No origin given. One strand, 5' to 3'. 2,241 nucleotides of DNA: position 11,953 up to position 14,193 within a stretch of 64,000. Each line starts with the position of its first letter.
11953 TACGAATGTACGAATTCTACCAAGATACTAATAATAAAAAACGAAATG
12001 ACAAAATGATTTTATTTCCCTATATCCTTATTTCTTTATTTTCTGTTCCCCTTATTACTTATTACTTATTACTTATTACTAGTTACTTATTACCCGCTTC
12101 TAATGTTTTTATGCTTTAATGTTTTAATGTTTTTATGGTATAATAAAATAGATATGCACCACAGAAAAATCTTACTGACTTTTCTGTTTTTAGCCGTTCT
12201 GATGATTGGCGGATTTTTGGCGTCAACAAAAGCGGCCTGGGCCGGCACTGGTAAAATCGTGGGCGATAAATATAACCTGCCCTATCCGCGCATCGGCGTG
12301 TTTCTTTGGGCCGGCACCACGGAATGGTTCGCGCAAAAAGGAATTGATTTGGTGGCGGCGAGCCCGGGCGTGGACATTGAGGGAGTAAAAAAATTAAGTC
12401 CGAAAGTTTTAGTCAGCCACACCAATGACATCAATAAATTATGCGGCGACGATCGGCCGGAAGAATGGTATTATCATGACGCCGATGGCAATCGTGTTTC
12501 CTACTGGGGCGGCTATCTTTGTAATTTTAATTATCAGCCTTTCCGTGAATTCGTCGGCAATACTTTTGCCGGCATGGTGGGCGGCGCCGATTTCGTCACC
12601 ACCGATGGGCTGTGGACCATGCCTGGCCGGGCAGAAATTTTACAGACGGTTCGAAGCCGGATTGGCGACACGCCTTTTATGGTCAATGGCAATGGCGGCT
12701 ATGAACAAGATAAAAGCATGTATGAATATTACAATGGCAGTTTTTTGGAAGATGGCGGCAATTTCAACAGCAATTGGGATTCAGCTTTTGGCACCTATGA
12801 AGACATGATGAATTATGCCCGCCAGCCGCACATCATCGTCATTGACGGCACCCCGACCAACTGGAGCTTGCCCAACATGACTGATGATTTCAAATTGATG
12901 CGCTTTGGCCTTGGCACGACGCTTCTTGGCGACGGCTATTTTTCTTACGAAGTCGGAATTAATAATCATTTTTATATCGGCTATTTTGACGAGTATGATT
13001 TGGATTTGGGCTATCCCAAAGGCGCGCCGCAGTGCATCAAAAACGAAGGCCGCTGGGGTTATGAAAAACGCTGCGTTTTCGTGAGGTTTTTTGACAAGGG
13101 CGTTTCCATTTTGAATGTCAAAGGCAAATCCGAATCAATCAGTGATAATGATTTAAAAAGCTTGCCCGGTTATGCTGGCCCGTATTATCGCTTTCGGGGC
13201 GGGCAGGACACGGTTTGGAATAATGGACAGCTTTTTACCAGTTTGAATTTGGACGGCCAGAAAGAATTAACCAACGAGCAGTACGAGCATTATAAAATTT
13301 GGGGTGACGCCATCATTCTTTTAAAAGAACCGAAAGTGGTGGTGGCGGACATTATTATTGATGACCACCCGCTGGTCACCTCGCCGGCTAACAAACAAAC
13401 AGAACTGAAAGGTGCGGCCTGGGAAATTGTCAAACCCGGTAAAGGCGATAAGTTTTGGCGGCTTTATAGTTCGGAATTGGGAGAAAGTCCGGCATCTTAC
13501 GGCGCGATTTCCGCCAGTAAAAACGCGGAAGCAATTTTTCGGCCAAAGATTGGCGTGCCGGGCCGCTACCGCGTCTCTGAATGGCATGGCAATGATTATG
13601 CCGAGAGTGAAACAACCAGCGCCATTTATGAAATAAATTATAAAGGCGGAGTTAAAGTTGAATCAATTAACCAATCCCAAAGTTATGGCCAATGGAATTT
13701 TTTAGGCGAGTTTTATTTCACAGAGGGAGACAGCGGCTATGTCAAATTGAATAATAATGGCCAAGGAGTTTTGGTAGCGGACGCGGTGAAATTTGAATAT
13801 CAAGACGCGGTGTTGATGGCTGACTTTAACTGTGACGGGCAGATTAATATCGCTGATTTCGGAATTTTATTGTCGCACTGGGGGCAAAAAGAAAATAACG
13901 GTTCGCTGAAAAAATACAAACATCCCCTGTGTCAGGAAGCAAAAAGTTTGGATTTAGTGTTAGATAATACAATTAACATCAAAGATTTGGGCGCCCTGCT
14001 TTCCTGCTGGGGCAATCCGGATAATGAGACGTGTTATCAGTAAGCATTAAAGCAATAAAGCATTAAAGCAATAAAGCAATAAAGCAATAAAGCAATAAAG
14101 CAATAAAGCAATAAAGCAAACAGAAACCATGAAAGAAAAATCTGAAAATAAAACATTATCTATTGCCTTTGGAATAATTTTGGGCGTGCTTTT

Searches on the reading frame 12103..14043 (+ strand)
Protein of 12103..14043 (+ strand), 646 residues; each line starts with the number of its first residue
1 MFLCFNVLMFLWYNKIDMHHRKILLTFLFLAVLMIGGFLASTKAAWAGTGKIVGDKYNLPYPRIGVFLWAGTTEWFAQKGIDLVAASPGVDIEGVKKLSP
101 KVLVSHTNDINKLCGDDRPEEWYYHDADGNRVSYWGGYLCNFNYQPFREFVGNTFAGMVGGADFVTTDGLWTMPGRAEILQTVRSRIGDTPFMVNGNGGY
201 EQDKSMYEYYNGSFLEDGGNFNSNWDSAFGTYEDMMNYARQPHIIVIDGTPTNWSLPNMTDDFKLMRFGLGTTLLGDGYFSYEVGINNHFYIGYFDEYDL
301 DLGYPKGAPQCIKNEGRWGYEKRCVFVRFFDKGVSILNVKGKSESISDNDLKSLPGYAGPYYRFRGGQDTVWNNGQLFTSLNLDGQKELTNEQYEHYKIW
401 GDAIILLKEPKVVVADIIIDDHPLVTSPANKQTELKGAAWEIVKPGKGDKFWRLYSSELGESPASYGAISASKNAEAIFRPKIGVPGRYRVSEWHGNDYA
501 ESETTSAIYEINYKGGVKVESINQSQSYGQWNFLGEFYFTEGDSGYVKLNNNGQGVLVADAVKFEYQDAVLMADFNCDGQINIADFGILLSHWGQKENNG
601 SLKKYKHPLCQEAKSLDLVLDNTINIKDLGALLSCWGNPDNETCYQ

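Call 74: search_protein_families(library=pfam, proteins=[window:12103-14043:+], max_evalue=0.0001)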
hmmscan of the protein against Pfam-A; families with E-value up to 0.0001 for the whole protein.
window:12103-14043:+ (646 aa): 2 families
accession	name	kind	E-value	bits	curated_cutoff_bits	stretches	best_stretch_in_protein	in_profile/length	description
PF25275.1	Golvesin_C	-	7.6e-21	75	31.6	1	469-565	35-131/132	Golvesin C-terminal domain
PF14885.12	GHL15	-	3.7e-09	37.4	27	1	179-333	131-270/271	Hypothetical glycosyl hydrolase family 15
